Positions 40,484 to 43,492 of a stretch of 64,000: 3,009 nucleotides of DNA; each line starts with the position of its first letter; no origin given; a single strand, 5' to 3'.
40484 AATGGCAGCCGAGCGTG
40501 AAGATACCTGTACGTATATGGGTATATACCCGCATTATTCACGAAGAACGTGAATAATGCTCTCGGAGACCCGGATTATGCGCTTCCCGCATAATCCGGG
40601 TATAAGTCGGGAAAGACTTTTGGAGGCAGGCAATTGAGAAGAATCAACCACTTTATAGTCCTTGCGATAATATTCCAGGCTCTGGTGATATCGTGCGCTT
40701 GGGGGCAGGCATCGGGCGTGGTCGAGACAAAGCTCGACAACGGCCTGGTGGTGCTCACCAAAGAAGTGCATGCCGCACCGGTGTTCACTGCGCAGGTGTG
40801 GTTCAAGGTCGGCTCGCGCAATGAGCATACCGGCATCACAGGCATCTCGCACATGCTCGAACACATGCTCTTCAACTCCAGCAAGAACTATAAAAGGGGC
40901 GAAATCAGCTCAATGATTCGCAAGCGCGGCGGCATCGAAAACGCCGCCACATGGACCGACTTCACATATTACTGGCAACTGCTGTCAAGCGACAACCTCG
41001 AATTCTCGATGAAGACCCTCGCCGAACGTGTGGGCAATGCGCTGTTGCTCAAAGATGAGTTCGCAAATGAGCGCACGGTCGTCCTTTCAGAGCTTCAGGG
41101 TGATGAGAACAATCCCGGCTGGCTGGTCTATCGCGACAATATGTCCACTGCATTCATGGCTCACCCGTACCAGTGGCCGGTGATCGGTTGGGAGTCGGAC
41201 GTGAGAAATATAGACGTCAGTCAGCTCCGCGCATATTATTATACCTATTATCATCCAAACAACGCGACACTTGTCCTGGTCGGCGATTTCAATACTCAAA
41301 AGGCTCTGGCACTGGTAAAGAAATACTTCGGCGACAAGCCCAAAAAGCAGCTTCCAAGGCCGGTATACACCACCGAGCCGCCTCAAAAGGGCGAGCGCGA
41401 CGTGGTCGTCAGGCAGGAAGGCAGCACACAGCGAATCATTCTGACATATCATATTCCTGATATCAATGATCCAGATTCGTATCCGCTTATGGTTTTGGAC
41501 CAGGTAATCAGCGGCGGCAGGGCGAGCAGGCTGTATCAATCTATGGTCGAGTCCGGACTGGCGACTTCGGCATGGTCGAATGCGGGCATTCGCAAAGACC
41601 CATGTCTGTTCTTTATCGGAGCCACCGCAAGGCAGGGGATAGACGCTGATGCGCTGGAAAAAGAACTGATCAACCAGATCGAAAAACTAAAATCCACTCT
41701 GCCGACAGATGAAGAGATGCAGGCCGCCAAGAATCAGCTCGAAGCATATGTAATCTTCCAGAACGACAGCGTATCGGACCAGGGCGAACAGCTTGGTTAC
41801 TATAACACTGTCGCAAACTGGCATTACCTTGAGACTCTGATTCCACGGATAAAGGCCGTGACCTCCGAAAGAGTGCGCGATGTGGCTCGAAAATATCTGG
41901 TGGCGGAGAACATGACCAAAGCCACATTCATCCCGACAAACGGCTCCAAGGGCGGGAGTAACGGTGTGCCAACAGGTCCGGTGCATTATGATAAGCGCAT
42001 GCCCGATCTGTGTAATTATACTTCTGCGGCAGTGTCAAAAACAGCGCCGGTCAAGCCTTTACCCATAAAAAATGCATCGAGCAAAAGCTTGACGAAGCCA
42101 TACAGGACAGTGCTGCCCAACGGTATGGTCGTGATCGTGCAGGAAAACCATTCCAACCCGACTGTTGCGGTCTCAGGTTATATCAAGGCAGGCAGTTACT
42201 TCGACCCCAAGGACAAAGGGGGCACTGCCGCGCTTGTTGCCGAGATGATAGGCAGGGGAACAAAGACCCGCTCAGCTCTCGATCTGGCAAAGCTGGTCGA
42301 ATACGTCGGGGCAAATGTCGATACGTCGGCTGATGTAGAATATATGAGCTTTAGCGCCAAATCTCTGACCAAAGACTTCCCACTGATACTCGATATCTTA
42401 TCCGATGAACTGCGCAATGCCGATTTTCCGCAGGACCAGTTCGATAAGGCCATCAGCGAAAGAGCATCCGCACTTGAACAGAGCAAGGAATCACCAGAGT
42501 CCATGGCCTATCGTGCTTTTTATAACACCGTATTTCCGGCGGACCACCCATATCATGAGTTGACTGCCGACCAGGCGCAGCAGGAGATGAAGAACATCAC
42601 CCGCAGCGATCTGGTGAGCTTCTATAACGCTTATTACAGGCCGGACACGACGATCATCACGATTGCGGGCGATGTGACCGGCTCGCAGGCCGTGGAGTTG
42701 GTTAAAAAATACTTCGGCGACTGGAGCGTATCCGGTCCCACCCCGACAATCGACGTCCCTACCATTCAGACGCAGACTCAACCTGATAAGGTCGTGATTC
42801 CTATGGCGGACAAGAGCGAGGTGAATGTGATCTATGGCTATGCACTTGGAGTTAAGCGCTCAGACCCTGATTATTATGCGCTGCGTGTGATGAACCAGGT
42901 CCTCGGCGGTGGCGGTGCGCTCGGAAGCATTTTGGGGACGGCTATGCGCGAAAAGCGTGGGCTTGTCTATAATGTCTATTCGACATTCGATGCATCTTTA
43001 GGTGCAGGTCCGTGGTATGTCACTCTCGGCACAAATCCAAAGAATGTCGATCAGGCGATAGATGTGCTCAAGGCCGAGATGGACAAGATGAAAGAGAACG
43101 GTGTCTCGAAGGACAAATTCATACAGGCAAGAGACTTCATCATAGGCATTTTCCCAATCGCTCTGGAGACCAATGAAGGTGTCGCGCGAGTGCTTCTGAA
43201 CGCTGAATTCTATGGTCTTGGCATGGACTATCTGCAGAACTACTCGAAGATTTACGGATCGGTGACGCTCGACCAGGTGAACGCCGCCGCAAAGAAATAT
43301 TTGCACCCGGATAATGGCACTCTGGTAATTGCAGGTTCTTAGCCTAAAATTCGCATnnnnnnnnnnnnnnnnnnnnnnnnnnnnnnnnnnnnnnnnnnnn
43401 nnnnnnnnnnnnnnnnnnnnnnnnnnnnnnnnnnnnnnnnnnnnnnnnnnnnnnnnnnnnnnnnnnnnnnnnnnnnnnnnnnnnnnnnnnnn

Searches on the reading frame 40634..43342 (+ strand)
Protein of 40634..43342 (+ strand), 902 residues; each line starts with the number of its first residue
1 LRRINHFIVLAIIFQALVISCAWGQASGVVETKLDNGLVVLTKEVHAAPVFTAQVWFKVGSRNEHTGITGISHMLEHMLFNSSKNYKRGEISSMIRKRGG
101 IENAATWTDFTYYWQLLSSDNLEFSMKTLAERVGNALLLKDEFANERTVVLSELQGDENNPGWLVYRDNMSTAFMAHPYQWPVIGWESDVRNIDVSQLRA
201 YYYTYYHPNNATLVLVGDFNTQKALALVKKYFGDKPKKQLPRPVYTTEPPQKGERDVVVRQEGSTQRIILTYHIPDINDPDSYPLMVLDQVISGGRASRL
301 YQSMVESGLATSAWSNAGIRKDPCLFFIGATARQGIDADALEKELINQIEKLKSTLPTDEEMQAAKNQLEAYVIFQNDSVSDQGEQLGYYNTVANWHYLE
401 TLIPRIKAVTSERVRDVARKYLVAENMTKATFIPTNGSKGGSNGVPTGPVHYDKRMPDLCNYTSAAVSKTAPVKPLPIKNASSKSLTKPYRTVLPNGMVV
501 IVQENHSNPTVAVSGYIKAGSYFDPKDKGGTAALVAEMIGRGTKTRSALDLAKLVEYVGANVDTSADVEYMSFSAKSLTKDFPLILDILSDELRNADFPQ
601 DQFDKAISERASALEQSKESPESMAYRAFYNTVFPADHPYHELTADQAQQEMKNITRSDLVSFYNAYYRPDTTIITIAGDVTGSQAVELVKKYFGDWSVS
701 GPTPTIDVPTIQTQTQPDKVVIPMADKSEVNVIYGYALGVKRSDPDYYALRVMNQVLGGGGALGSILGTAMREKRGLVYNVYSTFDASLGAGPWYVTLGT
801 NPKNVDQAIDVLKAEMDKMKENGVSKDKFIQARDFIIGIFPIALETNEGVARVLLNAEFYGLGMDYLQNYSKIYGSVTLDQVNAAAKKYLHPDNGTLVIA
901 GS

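Call 13: search_protein_families(library=pfam, proteins=[window:40634-43342:+])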
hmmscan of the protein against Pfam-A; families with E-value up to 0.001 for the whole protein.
window:40634-43342:+ (902 aa): 2 families
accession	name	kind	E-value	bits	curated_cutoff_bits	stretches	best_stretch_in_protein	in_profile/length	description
PF05193.26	Peptidase_M16_C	-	4.4e-90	300.8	23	2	193-369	2-181/181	Peptidase M16 inactive domain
PF00675.25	Peptidase_M16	-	1.9e-46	158.1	22.3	2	40-180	2-142/149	Insulinase (Peptidase family M16)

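Call 34: find_related_loci(query=window:40634-43342:+, collection=genome_contigs, flank=10000)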
Query window:40634-43342:+ (902 aa) in genome_contigs; peptide patterns used: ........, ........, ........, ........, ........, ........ (x = any residue, [..] = any of these).
53 stretches matched a pattern; 28 encode a relative of the query (tblastn E <= 1e-3); 28 distinct loci.
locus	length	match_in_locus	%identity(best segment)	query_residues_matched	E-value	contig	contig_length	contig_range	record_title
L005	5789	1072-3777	77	1-901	0e+0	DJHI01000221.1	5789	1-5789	MAG TPA_asm: Armatimonadetes bacterium UBA5829 UBA5829_contig_4027, whole genome shotgun sequence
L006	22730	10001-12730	73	1-901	0e+0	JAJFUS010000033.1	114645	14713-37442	MAG: bacterium isolate bin.50 k141_414857, whole genome shotgun sequence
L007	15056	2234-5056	67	4-901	0e+0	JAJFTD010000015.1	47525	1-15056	MAG: bacterium isolate bin.10 k141_3849462, whole genome shotgun sequence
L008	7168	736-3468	63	1-901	0e+0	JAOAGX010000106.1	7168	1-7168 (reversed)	MAG: Armatimonadota bacterium isolate SKW42 NODE_104_length_7168_cov_4.023551, whole genome shotgun sequence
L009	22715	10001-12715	61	10-901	0e+0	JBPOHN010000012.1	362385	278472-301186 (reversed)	MAG: Armatimonadota bacterium isolate MAG_188 c_000000311781, whole genome shotgun sequence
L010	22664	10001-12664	60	19-901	0e+0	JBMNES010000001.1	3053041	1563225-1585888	MAG: Armatimonadota bacterium isolate SBF912LR0HQ0044 contig_28947, whole genome shotgun sequence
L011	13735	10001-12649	60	21-901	0e+0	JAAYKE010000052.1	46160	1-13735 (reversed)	MAG: Armatimonadota bacterium isolate AS10tlH2TH_383 116541_AS10, whole genome shotgun sequence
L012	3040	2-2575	61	56-901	0e+0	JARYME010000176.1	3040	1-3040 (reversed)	MAG: Armatimonadota bacterium isolate A05DMB-I-24 NODE_176_length_3040_cov_4.272359, whole genome shotgun sequence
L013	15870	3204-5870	56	22-901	0e+0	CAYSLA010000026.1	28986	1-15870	MAG TPA_asm: uncultured bacterium isolate SRP098346_co1_397 genome assembly, contig: NODE_1182_length_28986_cov_11.96709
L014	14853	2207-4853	66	25-901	0e+0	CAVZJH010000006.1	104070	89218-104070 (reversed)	MAG: uncultured bacterium isolate MFD01112.bin.2.12 genome assembly, contig: contig_106017, whole genome shotgun sequenc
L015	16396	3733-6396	61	19-901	0e+0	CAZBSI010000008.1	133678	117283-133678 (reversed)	MAG TPA_asm: uncultured bacterium isolate SRP216815_co1_264 genome assembly, contig: NODE_156_length_133678_cov_74.35205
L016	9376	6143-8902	63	3-901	0e+0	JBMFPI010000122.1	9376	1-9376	MAG: Armatimonadota bacterium isolate KM4338-59 NODE_122_length_9376_cov_2.960964, whole genome shotgun sequence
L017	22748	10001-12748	41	3-901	0e+0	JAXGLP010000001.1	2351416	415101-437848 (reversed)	MAG: Armatimonadota bacterium isolate AnMBR.bin211 bin211_1, whole genome shotgun sequence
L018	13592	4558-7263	61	3-901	0e+0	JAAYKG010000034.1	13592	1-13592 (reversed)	MAG: Armatimonadota bacterium isolate AS10tlH2TH_387 30981_AS10, whole genome shotgun sequence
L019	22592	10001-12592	43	27-902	0e+0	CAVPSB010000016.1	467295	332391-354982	MAG: uncultured Candidatus Rokubacteria bacterium isolate MFD10007.bin.2.196 genome assembly, contig: contig_22963, whol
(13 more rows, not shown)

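Call 92: find_encoding_contigs(protein=window:40634-43342:+, flank=10000, max_places=5)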
Protein window:40634-43342:+ (902 aa): 3 contigs read that carry it; 2 places shown.
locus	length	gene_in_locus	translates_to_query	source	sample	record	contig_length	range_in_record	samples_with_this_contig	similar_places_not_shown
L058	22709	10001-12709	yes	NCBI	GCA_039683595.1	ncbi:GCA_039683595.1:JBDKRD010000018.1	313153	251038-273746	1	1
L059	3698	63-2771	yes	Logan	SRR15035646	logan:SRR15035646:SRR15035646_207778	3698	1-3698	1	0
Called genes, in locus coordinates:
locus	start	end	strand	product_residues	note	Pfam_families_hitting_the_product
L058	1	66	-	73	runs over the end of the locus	-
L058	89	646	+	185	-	PF00160:Pro_isomerase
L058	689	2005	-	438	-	-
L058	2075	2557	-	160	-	PF02075:RuvC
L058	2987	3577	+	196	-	PF04542:Sigma70_r2, PF08281:Sigma70_r4_2, PF04545:Sigma70_r4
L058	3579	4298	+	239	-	PF13490:zf-HC2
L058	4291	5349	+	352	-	PF07833:Cu_amine_oxidN1, PF13620:CarboxypepD_reg, PF17210:SdrD_B (weak)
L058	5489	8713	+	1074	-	PF08531:Bac_rhamnosid_N, PF05592:Bac_rhamnosid (weak), PF17389:Bac_rhamnosid6H, PF22422:MGH1-like_GH (faint)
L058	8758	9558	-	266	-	PF13489:Methyltransf_23 (weak), PF13847:Methyltransf_31, PF08241:Methyltransf_11, PF08242:Methyltransf_12, PF13649:Methyltransf_25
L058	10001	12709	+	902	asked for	PF00675:Peptidase_M16, PF05193:Peptidase_M16_C, PF00675:Peptidase_M16, PF05193:Peptidase_M16_C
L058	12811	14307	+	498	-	PF13188:PAS_8 (weak), PF13426:PAS_9, PF00512:HisKA, PF02518:HATPase_c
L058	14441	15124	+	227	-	PF00881:Nitroreductase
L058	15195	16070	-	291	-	PF02311:AraC_binding, PF07883:Cupin_2, PF00165:HTH_AraC, PF12833:HTH_18, PF00165:HTH_AraC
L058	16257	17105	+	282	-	PF01408:GFO_IDH_MocA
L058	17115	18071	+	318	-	PF01408:GFO_IDH_MocA, PF03807:F420_oxidored (weak), PF22725:GFO_IDH_MocA_C3, PF02894:GFO_IDH_MocA_C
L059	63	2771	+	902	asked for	PF00675:Peptidase_M16, PF05193:Peptidase_M16_C, PF00675:Peptidase_M16, PF05193:Peptidase_M16_C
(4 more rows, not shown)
